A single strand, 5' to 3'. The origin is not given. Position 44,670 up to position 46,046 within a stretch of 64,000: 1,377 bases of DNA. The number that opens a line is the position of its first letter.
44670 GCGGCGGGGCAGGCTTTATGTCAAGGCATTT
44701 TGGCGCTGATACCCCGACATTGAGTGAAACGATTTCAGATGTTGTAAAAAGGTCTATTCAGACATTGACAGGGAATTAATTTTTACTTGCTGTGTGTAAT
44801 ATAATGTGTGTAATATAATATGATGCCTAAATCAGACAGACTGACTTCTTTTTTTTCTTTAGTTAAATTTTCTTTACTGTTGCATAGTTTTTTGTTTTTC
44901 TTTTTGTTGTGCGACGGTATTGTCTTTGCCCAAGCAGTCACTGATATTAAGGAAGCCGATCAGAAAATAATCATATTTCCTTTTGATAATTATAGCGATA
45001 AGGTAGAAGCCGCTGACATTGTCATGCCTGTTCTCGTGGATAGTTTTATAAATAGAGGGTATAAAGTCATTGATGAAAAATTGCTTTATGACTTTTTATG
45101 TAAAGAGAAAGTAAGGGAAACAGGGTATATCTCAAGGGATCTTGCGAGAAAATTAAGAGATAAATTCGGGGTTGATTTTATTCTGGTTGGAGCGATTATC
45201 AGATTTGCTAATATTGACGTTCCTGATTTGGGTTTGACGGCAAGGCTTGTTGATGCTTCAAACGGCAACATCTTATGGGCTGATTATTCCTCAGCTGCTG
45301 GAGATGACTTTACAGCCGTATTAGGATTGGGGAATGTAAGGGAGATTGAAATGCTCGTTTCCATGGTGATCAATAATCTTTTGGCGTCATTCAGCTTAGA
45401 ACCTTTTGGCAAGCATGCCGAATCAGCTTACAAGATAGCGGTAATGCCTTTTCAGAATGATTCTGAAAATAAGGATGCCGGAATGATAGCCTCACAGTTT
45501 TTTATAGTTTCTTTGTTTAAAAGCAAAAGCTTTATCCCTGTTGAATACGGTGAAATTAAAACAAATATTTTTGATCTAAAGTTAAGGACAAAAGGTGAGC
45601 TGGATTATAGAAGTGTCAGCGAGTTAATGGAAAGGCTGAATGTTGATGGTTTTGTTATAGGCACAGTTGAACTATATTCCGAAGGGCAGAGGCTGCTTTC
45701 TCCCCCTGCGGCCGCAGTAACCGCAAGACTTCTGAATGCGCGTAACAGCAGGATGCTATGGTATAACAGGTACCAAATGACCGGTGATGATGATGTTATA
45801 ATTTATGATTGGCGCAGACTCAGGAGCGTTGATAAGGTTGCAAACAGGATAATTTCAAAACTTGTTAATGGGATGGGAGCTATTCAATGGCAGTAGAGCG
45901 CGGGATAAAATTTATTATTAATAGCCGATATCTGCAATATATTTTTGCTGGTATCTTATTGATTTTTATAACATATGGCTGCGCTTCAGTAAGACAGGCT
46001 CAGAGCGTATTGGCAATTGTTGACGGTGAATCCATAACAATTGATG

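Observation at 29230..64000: ~35 kb extracellular electron transfer island: about 115 heme-c motifs, one strand, AT-rich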

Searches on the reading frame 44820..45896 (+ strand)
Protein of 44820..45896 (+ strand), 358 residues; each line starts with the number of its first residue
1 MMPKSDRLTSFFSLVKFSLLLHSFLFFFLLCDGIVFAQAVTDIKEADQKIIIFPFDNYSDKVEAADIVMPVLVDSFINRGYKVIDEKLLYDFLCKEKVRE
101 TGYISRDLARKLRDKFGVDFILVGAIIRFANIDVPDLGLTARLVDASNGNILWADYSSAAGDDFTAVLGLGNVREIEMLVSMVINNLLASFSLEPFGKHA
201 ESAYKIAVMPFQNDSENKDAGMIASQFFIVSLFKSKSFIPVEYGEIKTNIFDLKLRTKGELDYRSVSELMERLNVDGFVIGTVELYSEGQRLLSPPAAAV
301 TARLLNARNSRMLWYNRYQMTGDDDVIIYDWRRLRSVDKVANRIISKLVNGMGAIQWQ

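Call 5: search_protein_families(library=pfam, proteins=[window:44820-45896:+], max_evalue=0.01)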
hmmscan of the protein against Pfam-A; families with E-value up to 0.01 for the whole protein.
window:44820-45896:+ (358 aa): 3 families
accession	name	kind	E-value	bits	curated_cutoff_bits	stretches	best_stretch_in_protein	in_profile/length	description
PF05643.16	GNA1162-like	-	4.8e-11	43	25.9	1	48-190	12-155/185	Putative lipoprotein GNA1162-like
PF17680.6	FlgO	-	1e-06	29.1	22.6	1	65-152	38-118/130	FlgO protein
PF03783.19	CsgG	-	0.0049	16.6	20.8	0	201-290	7-105/210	Curli production assembly/transport component CsgG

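Call 19: find_encoding_contigs(protein=window:44820-45896:+, flank=10000, max_places=6)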
Protein window:44820-45896:+ (358 aa): no gene with exactly this product is on record in the collection.

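Call 21: find_homologous_proteins(query=window:44820-45896:+, max_evalue=0.00001)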
Query window:44820-45896:+ (358 aa): 177 proteins with E <= 0.00001 among 6932 candidates; the best 120 are listed.
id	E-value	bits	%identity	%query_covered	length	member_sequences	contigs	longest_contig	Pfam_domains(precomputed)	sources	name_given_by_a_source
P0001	1.9e-215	733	100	93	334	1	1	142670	PF17680.7,PF05643.17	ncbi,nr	ncbi:MAG: DUF799 family lipoprotein [Nitrospirae bacterium]|nr:DUF799 family lipoprotein [Nitrospiro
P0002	5.7e-116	406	56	87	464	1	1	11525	PF05643.17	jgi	jgi:TolB-like protein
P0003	4.9e-110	386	53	90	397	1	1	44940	-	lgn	-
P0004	1.3e-104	368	53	90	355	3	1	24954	PF17680.7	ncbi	ncbi:MAG: hypothetical protein ACOYU0_01200 [Nitrospirota bacterium]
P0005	4.2e-103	363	49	96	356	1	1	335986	PF05643.17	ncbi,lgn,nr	ncbi:MAG: hypothetical protein Q7U10_09010 [Thermodesulfovibrionia bacterium]|nr:hypothetical protei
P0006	3.4e-102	360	49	92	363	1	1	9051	PF05643.17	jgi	jgi:TolB-like protein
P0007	8.7e-101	356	52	87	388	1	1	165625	-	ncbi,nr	ncbi:MAG: hypothetical protein HY807_06220 [Nitrospirae bacterium]|nr:hypothetical protein [Nitrospi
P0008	4.0e-100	354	52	87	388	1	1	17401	-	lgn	-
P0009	5.9e-99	350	46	98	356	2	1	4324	PF17680.7,PF13036.12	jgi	jgi:TolB-like protein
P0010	1.0e-98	349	52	86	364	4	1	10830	PF17680.7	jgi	jgi:TolB-like protein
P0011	4.9e-98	347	48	92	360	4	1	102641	PF13036.12,PF05643.17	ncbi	-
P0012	1.7e-97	345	51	87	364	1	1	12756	PF17680.7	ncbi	ncbi:MAG: hypothetical protein AB1606_07435 [Nitrospirota bacterium]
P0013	5.3e-97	343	51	86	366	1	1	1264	PF17680.7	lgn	-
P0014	8.1e-97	343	50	88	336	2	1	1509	PF17680.7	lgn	-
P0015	1.2e-96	342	49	90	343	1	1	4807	PF17680.7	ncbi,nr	ncbi:MAG: FlgO family outer membrane protein [Thermodesulfovibrionales bacterium]|nr:FlgO family out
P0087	2.0e-90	322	44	99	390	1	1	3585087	-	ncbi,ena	-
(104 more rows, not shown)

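Call 22: find_encoding_contigs(protein=P0001, flank=10000, max_places=3)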
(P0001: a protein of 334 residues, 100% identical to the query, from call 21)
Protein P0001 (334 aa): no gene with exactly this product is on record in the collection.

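Call 23: find_encoding_contigs(protein=P0087, flank=10000, max_places=3)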
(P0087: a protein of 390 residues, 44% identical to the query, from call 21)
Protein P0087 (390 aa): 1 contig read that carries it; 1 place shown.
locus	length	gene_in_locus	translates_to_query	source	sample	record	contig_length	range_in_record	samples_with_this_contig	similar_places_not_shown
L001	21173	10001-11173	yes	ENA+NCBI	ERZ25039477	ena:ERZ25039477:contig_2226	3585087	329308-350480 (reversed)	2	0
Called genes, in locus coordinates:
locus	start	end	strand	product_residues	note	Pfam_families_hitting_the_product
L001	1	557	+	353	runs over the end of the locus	PF22113:Mtrc-MtrF_II-IV_dom (faint), PF14522:Cytochrome_C7 (faint), PF09699:Paired_CXXCH_1 (faint)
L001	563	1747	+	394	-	PF09699:Paired_CXXCH_1 (weak)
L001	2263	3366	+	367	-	PF09699:Paired_CXXCH_1 (faint), PF14522:Cytochrome_C7 (faint)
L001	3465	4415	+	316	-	PF08450:SGL (faint), PF22807:TrAA12 (faint), PF01436:NHL (faint), PF06739:SBBP (faint), PF17170:DUF5128 (faint)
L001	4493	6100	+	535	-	PF14321:DUF4382 (weak), PF21783:YNCE (faint), PF02239:Cytochrom_D1 (faint), PF10282:Lactonase (faint)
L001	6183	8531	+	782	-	-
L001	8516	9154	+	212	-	PF03783:CsgG (weak), PF05643:GNA1162-like (weak)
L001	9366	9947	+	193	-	-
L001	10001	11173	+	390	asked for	-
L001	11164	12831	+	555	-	PF13624:SurA_N_3 (faint), PF13145:Rotamase_2, PF13616:Rotamase_3 (weak), PF00639:Rotamase, PF13145:Rotamase_2, PF00639:Rotamase, PF13616:Rotamase_3 (weak)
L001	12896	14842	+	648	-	-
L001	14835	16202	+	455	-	PF14522:Cytochrome_C7 (faint), PF14537:Cytochrom_c3_2 (faint), PF22113:Mtrc-MtrF_II-IV_dom (faint), PF22678:Cytochrom_c_NrfB-like (faint), PF09699:Paired_CXXCH_1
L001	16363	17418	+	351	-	PF14522:Cytochrome_C7 (faint), PF09699:Paired_CXXCH_1 (faint)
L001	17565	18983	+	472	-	PF09699:Paired_CXXCH_1 (faint)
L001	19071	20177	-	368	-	-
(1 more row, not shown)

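Call 38: search_protein_families(library=ncbifam, proteins=[window:44820-45896:+], max_evalue=0.01)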
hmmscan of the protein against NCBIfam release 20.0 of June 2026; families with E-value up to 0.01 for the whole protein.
window:44820-45896:+ (358 aa): 0 families

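Call 81: search_solved_structures(query=window:44820-45896:+, max_evalue=1)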
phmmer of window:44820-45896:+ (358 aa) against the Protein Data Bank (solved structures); distinct sequences matched with E-value up to 1: 2.
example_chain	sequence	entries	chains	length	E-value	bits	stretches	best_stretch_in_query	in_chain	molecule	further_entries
4hrv_A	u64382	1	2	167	0.071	15.7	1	50-191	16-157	Putative lipoprotein GNA1162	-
5t11_A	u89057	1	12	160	0.92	12.1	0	117-161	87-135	Uncharacterized protein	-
